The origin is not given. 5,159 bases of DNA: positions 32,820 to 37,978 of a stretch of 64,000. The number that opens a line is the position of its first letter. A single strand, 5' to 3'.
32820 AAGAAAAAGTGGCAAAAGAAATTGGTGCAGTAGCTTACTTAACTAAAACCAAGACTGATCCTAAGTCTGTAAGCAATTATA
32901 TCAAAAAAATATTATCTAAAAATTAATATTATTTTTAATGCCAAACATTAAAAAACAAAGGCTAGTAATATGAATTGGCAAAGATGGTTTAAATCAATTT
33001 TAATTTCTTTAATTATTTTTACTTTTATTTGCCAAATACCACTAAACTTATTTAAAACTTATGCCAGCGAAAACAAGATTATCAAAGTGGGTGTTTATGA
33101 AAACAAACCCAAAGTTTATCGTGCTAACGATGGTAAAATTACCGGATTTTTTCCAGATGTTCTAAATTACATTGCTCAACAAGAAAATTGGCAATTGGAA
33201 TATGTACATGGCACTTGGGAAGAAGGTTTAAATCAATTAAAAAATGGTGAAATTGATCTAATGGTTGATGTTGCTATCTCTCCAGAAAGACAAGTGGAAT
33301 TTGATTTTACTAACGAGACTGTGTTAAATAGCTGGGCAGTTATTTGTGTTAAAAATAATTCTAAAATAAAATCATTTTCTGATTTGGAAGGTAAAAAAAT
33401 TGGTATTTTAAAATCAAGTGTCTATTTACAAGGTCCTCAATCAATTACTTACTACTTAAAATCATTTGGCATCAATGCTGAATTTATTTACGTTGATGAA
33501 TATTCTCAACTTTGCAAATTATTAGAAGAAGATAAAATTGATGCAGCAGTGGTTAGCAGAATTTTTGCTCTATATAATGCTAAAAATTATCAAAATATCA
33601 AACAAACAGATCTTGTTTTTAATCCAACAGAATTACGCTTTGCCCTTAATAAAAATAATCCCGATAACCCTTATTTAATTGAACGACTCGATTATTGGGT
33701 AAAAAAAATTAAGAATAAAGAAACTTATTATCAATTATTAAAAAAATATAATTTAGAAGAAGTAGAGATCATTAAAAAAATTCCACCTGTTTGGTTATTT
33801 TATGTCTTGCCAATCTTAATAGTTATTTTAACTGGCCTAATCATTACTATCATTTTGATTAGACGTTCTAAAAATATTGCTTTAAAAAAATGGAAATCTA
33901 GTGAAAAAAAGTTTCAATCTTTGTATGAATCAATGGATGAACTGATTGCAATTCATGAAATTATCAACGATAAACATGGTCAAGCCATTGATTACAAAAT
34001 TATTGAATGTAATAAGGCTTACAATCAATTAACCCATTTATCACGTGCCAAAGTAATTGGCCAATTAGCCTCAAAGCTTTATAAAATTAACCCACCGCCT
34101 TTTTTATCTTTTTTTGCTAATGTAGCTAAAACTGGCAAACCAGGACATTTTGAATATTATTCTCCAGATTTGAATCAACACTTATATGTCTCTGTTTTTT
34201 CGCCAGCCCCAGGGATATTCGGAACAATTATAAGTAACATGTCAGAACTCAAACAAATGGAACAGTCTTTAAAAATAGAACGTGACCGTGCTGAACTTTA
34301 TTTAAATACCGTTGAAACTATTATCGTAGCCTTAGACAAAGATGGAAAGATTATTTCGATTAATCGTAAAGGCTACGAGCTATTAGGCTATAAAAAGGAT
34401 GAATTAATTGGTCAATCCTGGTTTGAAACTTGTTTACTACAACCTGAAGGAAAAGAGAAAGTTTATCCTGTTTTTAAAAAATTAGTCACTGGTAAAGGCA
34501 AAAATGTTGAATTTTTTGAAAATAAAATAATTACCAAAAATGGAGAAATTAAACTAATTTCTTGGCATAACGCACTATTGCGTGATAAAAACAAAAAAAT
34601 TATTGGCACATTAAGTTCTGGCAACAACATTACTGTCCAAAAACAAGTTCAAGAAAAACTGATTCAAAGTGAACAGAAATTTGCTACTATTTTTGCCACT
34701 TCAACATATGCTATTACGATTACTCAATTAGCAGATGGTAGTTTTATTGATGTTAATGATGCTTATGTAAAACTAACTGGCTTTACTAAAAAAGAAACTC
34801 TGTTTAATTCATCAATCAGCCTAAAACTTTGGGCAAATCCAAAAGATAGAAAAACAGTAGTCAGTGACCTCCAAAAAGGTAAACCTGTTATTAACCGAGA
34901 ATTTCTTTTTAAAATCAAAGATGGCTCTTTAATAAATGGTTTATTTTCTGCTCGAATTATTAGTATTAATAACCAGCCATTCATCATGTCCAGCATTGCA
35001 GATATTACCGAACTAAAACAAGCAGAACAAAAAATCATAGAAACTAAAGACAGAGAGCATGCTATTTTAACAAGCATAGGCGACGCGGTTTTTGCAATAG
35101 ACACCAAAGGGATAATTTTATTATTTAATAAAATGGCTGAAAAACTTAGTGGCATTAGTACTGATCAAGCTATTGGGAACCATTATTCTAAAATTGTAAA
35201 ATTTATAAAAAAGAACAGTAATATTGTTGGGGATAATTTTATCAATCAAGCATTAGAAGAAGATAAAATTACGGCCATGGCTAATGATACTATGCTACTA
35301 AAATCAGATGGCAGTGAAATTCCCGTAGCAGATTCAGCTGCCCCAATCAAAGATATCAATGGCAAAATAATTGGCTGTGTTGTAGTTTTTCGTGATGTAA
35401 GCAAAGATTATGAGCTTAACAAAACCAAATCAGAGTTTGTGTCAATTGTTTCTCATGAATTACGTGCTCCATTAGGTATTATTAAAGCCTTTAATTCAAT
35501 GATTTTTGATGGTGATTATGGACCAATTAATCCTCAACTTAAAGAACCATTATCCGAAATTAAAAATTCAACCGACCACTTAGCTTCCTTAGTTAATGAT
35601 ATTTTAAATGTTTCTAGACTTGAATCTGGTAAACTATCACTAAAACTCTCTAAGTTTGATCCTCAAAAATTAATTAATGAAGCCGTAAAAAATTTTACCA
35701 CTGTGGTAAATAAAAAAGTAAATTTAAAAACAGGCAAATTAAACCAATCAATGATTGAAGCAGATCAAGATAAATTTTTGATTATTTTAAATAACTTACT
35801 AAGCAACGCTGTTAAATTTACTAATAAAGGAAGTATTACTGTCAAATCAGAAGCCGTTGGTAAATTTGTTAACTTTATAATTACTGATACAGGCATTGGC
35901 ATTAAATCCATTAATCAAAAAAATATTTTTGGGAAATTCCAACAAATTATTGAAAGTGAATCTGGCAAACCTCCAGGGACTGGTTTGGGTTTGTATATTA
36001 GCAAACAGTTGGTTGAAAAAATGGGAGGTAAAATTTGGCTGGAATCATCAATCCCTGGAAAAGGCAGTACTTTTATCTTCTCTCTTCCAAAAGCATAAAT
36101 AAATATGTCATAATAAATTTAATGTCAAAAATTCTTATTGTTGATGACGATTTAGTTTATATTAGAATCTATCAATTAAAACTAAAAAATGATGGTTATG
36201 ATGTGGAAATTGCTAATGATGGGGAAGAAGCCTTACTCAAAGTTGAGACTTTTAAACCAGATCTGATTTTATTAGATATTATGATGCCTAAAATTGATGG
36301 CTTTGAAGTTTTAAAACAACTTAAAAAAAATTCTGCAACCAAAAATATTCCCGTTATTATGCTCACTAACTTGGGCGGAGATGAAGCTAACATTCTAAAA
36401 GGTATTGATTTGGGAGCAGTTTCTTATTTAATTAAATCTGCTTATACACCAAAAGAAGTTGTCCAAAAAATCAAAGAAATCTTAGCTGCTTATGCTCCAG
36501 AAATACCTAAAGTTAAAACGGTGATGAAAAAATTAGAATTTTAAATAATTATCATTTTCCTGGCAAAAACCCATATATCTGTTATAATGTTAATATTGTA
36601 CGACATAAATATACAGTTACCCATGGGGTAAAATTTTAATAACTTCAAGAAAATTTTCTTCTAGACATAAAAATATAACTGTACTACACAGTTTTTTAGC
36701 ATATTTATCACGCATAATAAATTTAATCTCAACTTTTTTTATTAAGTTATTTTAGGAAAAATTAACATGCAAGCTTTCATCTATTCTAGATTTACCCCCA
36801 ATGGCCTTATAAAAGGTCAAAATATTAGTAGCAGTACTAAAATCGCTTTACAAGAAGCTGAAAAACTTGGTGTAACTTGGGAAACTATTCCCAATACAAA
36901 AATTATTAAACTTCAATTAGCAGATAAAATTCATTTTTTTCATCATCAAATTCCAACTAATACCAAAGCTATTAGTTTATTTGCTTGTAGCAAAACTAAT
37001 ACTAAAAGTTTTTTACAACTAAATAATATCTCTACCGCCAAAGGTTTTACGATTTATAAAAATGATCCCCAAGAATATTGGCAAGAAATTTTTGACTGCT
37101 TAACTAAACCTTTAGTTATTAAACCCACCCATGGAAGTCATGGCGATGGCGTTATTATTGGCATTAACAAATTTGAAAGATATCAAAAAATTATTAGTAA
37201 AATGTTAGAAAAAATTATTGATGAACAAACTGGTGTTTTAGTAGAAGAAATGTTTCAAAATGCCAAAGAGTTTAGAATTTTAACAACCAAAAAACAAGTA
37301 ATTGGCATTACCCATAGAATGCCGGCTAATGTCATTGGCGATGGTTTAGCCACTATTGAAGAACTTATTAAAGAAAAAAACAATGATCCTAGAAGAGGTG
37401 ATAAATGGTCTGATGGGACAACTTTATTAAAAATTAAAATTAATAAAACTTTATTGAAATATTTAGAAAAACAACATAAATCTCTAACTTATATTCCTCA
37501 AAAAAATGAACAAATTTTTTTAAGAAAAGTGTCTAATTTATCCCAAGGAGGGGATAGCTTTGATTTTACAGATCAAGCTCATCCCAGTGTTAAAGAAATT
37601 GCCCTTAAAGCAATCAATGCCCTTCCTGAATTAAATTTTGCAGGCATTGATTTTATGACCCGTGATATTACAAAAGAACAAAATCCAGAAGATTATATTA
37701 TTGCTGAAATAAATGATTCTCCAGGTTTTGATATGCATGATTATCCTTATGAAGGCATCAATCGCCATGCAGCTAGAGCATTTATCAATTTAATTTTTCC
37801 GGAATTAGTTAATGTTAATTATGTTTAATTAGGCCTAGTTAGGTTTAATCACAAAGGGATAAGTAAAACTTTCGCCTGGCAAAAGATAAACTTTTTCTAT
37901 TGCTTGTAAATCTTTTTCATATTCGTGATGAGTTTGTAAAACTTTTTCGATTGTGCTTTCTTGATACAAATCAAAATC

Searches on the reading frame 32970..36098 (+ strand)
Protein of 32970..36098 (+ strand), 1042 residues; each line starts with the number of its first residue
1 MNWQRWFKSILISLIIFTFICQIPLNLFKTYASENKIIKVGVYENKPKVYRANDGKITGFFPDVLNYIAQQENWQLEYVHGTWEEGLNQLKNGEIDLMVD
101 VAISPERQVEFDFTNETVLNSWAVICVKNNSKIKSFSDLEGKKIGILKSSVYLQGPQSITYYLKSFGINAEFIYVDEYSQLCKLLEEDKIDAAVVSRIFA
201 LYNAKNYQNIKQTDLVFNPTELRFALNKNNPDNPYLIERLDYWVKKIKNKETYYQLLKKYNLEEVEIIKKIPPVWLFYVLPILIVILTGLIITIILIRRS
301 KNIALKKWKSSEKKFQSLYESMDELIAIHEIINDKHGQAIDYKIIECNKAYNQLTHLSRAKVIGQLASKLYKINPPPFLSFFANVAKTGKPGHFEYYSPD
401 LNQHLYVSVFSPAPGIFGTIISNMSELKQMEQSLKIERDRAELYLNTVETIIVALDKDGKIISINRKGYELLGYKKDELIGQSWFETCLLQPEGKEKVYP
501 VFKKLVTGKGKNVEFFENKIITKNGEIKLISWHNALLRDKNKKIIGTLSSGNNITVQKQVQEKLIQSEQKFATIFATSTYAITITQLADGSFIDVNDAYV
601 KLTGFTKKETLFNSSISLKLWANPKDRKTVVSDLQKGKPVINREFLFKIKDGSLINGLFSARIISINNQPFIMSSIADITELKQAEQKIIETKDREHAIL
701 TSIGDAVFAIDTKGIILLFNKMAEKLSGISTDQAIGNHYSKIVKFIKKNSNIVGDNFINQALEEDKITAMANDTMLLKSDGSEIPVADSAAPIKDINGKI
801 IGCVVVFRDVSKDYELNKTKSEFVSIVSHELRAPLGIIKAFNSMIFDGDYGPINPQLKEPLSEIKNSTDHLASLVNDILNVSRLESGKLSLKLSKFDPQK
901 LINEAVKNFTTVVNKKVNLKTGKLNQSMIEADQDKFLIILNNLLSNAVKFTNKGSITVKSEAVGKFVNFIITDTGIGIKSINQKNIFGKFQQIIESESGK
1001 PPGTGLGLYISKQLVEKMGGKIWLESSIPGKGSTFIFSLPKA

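Call 20: search_protein_families(library=pfam, proteins=[window:32970-36098:+], max_evalue=0.001)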
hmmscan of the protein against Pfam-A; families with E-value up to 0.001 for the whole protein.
window:32970-36098:+ (1042 aa): 12 families
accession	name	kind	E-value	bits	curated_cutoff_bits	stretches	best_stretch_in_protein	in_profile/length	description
PF13426.13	PAS_9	-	2.4e-36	124.5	27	3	705-811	2-102/103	PAS domain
PF00989.32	PAS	-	1.8e-29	102.5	22.6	2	698-810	5-113/113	PAS fold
PF02518.31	HATPase_c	-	1e-25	90.8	26.4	1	932-1041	2-109/111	Histidine kinase-, DNA gyrase B-, and HSP90-like ATPase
PF00497.25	SBP_bac_3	-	6.1e-22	78.2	26.4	1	38-261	1-130/132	Bacterial extracellular solute-binding proteins, family 3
PF13188.13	PAS_8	-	8.5e-20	70.4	21.8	0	446-486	8-49/65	PAS domain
PF08448.16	PAS_4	-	3.9e-18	66.1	23.1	2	700-812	1-107/110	PAS fold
PF08447.18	PAS_3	-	8.7e-16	58.4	25.6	1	461-546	1-84/89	PAS fold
PF00512.31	HisKA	-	1e-13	51.6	26.9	1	820-887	2-66/66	His Kinase A (phospho-acceptor) domain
PF24820.1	Diguanyl_cycl_sensor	-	2.3e-11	44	28.1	1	449-486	6-43/109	Diguanylate cyclase-like sensor domain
PF09084.16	NMT1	-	2.5e-06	28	20.5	1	123-207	75-159/216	NMT1/THI5 like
PF14598.12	PAS_11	-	3.9e-05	24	25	0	452-499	5-50/109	PAS domain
PF12974.12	Phosphonate-bd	-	6.2e-05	22.9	27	1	122-198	86-165/242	ABC transporter, phosphonate, periplasmic substrate-binding protein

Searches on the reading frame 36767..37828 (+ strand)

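Call 68: search_protein_families(library=pfam, proteins=[window:36767-37828:+], max_evalue=0.0001)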
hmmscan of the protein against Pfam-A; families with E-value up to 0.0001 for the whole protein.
window:36767-37828:+ (353 aa): 4 families
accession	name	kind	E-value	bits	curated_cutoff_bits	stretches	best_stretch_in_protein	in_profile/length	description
PF08443.16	RimK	-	3.6e-09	36.9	21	0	80-185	8-106/188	RimK-like ATP-grasp domain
PF07478.18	Dala_Dala_lig_C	-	1.8e-07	31.3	24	0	98-172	21-89/204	D-ala D-ala ligase C-terminus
PF14397.11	ATPgrasp_ST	-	1.8e-07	31.1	31.4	0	64-174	10-131/278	Sugar-transfer associated ATP-grasp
PF02655.19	ATP-grasp_3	-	5.4e-07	30.3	23.2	0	100-182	18-98/160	ATP-grasp domain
